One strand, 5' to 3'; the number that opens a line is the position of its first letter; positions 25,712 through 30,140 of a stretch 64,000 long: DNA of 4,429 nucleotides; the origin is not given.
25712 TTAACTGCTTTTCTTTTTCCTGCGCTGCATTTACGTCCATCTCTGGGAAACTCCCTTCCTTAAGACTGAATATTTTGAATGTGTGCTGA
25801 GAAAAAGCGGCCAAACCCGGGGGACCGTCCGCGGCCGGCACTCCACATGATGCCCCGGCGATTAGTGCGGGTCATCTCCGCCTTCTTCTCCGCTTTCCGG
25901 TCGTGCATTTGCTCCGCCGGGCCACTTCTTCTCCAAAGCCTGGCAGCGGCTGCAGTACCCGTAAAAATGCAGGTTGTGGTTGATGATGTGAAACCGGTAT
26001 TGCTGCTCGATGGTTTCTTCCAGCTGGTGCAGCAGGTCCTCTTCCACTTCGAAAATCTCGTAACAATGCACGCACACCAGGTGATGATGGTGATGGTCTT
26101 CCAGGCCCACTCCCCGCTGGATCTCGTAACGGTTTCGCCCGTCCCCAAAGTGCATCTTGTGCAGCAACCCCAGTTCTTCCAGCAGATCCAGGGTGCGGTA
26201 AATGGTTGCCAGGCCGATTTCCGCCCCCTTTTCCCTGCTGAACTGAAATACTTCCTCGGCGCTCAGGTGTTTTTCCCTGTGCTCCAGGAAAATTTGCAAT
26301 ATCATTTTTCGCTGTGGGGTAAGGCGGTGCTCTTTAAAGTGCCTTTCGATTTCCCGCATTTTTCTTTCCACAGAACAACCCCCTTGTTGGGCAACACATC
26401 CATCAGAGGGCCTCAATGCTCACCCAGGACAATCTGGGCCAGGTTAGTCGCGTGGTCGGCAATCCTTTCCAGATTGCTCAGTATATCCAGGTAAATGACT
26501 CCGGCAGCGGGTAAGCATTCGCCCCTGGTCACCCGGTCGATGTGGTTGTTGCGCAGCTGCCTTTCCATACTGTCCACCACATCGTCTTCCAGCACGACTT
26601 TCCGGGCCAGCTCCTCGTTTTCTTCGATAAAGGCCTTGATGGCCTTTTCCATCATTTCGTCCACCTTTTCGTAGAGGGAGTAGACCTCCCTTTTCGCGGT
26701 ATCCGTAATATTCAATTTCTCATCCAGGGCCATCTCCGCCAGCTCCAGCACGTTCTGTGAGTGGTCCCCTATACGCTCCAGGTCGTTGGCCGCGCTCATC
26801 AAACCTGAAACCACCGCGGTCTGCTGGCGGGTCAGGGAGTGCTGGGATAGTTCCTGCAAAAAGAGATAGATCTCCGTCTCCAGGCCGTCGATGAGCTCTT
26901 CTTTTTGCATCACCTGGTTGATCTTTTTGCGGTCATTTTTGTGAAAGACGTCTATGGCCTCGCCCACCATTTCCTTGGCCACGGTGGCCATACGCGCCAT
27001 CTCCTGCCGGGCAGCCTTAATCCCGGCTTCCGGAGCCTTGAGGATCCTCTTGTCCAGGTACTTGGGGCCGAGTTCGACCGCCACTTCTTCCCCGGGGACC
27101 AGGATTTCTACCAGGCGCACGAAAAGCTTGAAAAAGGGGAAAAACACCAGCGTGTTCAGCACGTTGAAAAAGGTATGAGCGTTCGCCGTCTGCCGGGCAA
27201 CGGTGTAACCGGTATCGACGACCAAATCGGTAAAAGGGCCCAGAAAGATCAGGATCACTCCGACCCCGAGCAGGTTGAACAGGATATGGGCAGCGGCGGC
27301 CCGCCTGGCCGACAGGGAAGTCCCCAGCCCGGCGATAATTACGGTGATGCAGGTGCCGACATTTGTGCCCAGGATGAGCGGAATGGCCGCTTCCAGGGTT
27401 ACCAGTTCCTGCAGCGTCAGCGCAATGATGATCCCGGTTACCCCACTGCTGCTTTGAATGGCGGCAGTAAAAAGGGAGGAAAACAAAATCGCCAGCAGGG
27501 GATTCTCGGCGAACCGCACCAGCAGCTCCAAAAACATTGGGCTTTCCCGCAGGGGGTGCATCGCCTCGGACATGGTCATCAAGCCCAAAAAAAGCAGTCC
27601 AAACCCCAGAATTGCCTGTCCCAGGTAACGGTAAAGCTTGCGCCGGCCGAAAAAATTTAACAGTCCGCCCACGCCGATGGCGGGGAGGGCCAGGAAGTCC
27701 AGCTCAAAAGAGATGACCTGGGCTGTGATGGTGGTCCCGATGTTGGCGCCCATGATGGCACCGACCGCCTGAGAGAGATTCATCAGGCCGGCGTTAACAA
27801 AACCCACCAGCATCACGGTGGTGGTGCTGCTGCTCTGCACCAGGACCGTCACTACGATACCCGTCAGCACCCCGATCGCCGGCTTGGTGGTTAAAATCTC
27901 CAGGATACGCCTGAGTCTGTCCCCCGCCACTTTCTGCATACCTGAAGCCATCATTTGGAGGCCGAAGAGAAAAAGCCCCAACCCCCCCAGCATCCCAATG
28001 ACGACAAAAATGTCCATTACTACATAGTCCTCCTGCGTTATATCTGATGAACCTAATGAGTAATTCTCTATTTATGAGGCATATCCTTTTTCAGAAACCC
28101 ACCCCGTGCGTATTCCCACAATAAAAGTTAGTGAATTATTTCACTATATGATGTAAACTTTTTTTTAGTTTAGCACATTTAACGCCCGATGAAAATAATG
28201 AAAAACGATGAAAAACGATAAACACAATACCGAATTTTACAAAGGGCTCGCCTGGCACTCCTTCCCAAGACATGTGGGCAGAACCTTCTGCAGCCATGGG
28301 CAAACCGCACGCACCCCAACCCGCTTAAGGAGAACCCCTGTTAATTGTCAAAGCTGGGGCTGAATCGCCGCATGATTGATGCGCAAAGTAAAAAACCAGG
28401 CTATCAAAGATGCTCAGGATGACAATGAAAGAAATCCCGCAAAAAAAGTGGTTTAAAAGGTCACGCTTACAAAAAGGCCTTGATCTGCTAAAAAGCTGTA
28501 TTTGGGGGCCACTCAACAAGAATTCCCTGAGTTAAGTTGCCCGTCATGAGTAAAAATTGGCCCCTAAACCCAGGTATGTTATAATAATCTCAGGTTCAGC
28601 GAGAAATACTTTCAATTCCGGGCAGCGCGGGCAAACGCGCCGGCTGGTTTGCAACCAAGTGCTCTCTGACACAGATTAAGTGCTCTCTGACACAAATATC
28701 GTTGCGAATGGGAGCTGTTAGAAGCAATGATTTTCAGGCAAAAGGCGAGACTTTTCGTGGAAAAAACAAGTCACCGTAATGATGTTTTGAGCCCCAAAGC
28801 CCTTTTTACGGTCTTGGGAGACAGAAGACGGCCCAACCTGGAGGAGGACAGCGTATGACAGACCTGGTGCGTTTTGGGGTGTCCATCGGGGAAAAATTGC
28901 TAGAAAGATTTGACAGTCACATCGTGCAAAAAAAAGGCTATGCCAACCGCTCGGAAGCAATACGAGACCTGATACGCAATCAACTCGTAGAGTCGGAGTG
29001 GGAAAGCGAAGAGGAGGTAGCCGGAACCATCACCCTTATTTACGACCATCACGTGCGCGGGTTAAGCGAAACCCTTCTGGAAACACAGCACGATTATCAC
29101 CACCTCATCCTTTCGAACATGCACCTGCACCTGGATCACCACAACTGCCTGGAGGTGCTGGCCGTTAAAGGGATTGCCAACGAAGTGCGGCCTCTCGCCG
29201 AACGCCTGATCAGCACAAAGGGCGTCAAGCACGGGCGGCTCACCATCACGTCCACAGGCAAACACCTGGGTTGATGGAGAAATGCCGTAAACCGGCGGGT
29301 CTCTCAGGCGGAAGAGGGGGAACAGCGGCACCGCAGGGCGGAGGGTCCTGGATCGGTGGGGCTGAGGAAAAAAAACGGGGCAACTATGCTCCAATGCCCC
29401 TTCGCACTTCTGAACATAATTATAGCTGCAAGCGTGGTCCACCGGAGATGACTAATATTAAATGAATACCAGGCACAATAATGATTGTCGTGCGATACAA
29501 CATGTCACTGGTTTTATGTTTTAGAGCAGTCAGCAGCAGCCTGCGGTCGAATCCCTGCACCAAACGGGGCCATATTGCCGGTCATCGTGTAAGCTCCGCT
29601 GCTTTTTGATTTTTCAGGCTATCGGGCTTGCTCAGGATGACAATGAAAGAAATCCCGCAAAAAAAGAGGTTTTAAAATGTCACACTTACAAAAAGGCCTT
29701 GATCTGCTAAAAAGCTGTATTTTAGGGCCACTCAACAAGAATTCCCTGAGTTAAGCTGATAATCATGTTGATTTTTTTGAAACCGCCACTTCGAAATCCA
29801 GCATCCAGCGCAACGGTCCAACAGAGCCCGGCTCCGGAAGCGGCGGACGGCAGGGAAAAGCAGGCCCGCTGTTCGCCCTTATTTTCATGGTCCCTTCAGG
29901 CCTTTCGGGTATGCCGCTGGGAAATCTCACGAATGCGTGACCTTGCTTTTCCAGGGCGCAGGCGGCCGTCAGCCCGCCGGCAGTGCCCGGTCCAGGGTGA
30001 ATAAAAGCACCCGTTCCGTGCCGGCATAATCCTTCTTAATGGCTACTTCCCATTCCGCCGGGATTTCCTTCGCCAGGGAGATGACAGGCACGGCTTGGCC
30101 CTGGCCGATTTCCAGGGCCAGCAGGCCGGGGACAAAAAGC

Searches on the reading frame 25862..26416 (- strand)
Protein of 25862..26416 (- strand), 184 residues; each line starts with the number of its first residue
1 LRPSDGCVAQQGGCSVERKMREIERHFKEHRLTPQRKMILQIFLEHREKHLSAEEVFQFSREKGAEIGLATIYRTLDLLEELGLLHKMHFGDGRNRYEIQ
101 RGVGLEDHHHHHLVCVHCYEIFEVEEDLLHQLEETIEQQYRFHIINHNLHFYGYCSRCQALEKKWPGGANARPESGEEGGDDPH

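Call 9: search_protein_families(library=pfam, proteins=[window:25862-26416:-])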
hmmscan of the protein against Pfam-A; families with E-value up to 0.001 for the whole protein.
window:25862-26416:- (184 aa): 1 family
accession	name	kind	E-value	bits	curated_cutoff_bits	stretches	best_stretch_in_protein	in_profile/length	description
PF01475.25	FUR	-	1.1e-33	116.4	23.1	1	30-152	4-121/121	Ferric uptake regulator family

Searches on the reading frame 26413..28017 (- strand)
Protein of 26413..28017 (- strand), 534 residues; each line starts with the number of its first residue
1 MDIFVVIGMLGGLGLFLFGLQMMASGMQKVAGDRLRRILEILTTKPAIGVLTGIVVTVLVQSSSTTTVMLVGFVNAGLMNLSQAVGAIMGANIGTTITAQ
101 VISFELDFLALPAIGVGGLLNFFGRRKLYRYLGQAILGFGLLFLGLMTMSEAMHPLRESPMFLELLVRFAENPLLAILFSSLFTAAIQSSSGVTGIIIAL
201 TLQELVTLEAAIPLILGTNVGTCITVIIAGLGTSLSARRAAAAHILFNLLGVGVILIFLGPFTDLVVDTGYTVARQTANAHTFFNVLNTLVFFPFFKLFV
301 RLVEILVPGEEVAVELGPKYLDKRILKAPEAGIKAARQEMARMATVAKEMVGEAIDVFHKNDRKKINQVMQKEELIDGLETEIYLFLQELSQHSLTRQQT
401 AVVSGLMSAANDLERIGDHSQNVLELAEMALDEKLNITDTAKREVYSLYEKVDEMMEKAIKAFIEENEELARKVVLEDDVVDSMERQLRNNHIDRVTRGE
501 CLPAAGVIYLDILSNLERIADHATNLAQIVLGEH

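Call 9: search_protein_families(library=pfam, proteins=[window:26413-28017:-])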
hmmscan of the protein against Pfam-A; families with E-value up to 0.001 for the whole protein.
window:26413-28017:- (534 aa): 2 families
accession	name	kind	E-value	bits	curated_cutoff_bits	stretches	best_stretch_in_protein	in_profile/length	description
PF02690.20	Na_Pi_cotrans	-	2.9e-63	212.4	29.1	2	15-150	1-136/137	Na+/Pi-cotransporter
PF01895.24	PhoU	-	4.8e-37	126.7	23.5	2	448-530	4-89/89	PhoU domain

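Call 63: find_encoding_contigs(protein=window:26413-28017:-, flank=3000, max_places=10)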
Protein window:26413-28017:- (534 aa): 2 contigs read that carry it; 2 places shown.
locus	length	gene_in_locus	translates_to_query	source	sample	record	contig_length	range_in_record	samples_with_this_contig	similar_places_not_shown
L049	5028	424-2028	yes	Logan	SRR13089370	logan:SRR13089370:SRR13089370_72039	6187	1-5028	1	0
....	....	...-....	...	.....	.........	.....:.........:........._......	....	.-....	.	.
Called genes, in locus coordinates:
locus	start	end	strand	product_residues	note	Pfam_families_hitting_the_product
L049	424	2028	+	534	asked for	PF02690:Na_Pi_cotrans, PF01895:PhoU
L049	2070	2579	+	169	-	PF01475:FUR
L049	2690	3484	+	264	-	PF00733:Asn_synthase (weak), PF01171:ATP_bind_3 (weak)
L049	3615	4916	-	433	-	PF01969:Ni_insertion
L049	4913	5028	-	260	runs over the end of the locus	PF00731:AIRC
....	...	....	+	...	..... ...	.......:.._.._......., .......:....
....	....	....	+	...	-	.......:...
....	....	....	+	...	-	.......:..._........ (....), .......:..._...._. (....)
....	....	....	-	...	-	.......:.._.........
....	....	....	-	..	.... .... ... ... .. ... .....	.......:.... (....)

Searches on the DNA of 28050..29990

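Call 46: search_rna_families(source=window, start=28050, end=29990, threshold=evalue, max_evalue=1)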
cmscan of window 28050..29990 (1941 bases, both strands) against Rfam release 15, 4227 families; matches with E-value up to 1: 0.
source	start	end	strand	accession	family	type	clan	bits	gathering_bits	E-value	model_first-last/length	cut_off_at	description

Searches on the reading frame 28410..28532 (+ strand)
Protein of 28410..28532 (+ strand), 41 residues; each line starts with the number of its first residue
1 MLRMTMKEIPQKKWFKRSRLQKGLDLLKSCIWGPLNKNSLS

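Call 24: find_homologous_proteins(query=window:28410-28532:+, max_evalue=10)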
Query seq(41 aa) (41 aa): 1 proteins with E <= 10 among 1 candidates.
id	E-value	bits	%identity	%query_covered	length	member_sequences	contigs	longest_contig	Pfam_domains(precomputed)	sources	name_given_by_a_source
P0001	2.1e-16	75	100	88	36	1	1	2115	-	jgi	-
